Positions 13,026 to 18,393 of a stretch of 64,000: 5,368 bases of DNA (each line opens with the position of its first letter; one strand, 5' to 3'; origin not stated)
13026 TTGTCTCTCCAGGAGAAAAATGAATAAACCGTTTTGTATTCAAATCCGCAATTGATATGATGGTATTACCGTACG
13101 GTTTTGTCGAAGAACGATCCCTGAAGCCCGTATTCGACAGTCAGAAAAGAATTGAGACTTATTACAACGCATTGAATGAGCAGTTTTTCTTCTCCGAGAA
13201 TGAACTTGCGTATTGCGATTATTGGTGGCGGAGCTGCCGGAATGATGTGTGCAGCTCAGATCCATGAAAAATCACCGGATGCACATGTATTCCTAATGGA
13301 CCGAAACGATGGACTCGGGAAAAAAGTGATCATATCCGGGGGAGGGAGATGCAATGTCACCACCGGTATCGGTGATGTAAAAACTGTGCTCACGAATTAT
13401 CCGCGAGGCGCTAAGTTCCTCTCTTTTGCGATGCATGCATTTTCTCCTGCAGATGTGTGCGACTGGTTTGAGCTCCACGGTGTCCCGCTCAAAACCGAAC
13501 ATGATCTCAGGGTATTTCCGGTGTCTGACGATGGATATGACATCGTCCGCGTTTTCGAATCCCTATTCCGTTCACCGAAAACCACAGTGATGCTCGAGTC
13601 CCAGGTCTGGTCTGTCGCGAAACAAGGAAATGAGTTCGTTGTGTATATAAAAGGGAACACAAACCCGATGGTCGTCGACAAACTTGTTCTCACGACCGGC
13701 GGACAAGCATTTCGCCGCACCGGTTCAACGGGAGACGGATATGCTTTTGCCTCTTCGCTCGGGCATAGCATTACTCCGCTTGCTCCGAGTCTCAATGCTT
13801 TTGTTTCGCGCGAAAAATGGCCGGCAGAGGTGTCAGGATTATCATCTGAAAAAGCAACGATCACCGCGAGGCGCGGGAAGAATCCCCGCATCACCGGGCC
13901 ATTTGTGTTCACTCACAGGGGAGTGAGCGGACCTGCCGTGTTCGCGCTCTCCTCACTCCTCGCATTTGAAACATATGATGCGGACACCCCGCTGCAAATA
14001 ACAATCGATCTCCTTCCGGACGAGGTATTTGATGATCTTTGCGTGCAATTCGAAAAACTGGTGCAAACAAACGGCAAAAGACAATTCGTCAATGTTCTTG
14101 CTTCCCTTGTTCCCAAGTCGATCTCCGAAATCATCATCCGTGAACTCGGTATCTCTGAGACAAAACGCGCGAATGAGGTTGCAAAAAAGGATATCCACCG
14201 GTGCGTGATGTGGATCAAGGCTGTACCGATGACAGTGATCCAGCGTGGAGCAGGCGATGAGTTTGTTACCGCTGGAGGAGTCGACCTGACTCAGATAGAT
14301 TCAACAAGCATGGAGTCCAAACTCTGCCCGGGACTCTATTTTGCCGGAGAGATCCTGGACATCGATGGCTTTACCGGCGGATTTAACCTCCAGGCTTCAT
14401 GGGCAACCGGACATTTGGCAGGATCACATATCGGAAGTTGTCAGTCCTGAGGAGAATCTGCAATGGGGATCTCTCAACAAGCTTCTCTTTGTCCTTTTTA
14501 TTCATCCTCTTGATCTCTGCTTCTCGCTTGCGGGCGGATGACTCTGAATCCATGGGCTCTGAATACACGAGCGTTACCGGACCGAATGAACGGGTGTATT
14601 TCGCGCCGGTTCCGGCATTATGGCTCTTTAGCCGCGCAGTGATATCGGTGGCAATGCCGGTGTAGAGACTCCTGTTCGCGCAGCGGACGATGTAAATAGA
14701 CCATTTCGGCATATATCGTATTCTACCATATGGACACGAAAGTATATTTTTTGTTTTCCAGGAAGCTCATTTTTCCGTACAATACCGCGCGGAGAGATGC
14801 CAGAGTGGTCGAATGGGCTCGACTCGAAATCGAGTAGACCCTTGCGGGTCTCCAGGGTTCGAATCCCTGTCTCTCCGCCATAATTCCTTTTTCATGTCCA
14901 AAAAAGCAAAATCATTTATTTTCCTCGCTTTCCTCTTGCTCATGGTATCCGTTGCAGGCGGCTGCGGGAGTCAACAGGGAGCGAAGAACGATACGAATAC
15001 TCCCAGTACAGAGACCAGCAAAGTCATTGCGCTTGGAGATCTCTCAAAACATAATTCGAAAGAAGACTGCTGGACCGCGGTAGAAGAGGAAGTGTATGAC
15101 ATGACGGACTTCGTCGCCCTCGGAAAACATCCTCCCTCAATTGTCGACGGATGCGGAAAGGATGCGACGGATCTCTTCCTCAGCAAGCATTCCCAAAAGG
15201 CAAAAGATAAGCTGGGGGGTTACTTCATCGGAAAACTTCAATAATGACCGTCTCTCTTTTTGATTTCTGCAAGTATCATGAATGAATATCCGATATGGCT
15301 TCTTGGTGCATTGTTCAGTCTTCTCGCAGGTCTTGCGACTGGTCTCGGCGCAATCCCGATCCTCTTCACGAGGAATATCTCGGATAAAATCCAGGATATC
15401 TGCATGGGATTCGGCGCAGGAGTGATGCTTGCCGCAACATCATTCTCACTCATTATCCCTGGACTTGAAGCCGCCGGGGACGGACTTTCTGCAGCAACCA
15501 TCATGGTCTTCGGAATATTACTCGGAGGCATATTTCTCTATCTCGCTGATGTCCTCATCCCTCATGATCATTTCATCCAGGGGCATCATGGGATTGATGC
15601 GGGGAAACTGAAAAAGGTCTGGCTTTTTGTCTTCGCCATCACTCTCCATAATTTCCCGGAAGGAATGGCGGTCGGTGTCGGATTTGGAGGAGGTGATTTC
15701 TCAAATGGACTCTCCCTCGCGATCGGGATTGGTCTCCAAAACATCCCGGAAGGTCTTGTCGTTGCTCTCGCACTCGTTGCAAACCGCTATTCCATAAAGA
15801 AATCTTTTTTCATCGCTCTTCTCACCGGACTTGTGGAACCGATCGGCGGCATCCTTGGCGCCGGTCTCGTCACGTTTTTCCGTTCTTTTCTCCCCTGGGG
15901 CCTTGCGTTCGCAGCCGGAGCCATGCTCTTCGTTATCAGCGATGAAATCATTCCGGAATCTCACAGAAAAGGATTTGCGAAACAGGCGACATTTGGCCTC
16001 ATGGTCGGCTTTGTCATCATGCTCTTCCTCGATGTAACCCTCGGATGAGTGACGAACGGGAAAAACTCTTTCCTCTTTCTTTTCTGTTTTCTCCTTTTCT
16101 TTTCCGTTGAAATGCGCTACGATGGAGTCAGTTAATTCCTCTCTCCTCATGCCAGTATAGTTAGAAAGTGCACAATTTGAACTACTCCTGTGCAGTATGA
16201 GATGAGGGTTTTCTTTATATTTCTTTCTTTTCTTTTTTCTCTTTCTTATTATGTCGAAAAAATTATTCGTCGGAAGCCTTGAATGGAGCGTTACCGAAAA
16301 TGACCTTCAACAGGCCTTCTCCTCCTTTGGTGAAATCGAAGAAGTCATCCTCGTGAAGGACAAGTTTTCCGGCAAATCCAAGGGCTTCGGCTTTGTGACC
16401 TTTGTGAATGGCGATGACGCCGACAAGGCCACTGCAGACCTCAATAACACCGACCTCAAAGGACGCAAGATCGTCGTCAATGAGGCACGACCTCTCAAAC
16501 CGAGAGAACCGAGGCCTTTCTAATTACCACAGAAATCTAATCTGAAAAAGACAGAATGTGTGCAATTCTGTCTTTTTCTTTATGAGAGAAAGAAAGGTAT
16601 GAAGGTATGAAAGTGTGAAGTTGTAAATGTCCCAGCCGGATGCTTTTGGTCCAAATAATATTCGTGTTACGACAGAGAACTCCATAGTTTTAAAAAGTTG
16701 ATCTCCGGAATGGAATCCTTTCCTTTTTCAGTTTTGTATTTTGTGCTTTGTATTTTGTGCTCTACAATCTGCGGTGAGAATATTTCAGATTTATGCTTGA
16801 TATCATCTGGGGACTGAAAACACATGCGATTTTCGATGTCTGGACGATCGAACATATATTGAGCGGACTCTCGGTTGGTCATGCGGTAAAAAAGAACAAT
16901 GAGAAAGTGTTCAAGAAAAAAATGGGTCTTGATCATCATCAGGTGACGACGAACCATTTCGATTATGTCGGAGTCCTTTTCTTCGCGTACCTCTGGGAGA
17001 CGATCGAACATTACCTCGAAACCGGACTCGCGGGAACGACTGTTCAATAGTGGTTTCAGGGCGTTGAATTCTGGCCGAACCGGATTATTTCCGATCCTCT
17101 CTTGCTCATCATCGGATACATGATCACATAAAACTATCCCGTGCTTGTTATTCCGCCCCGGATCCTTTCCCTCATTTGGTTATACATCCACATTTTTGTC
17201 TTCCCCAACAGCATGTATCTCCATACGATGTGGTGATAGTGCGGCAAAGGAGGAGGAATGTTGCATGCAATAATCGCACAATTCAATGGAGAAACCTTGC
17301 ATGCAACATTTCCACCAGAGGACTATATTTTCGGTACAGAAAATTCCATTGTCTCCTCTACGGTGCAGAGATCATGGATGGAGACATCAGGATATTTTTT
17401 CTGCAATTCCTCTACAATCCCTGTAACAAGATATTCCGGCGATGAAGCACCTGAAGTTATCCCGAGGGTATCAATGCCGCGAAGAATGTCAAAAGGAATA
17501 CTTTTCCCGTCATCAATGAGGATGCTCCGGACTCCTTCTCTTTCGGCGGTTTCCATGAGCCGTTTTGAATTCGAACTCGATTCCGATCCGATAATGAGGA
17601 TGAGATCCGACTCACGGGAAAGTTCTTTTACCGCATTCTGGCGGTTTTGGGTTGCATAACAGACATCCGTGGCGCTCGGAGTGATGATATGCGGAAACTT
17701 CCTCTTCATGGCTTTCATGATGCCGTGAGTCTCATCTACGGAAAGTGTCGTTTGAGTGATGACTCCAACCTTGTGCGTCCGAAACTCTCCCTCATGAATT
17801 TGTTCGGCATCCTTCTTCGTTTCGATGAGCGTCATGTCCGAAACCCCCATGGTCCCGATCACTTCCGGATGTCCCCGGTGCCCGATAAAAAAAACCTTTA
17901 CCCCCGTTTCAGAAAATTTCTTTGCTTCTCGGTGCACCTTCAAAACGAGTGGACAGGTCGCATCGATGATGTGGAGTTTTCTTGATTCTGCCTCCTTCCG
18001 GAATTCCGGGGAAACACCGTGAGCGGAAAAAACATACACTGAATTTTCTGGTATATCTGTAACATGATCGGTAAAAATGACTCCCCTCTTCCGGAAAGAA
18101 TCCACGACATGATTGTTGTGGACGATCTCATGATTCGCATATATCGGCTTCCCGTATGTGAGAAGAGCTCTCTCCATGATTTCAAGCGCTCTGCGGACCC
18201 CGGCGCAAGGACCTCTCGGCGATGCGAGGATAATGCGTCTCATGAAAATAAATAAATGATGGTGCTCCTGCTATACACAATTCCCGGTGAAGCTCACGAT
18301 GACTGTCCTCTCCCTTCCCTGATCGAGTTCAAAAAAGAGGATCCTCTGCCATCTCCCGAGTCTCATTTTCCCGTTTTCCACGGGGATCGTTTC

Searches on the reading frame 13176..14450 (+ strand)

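Call 13: search_protein_families(library=pfam, proteins=[window:13176-14450:+], max_evalue=0.001)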
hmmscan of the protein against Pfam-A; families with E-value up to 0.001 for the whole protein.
window:13176-14450:+ (424 aa): 8 families
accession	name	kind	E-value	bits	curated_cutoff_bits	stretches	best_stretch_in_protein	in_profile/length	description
PF03486.20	HI0933_like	-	3.9e-76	256.1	50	1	12-417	2-243/244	HI0933-like protein Rossmann domain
PF22780.1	HI0933_like_1st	-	8.8e-23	81.4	27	1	204-355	2-155/165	HI0933-like protein barrel and H2TH domain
PF00890.30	FAD_binding_2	-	6e-06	26.1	20.4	1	13-70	2-62/414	FAD binding domain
PF07992.20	Pyr_redox_2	-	6.6e-06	26.2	26.1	1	12-180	2-113/291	Pyridine nucleotide-disulphide oxidoreductase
PF13454.12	NAD_binding_9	-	6.7e-05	23.3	21.8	0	14-176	1-154/155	FAD-NAD(P)-binding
PF13450.12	NAD_binding_8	-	0.00014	22.6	21.9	1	15-48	1-32/68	NAD(P)-binding Rossmann-like domain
PF01134.28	GIDA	-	0.00034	20.2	22.1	0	369-417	340-381/391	Glucose inhibited division protein A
PF13738.12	Pyr_redox_3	-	0.00053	19.8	30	0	15-34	2-21/305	Pyridine nucleotide-disulphide oxidoreductase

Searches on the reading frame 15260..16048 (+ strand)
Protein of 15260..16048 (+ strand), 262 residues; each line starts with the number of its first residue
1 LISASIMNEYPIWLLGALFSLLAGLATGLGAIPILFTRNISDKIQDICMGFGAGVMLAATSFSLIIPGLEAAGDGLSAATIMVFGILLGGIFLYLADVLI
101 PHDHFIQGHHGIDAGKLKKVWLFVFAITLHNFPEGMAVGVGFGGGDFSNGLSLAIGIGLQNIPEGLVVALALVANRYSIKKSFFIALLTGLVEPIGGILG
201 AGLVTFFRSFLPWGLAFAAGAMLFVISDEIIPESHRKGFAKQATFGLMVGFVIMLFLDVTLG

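Call 13: search_protein_families(library=pfam, proteins=[window:15260-16048:+], max_evalue=0.001)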
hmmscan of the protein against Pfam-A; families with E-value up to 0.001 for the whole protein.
window:15260-16048:+ (262 aa): 1 family
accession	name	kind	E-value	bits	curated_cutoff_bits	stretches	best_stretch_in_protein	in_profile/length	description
PF02535.28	Zip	-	1.7e-25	90.4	35.1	2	120-257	178-322/323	ZIP Zinc transporter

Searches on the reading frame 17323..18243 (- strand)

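Call 13: search_protein_families(library=pfam, proteins=[window:17323-18243:-], max_evalue=0.001)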
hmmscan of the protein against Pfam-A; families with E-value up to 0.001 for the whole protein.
window:17323-18243:- (306 aa): 1 family
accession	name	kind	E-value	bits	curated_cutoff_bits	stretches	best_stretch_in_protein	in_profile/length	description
PF02401.23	LYTB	-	1.7e-87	293.6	24.5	1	4-280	1-266/267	LytB protein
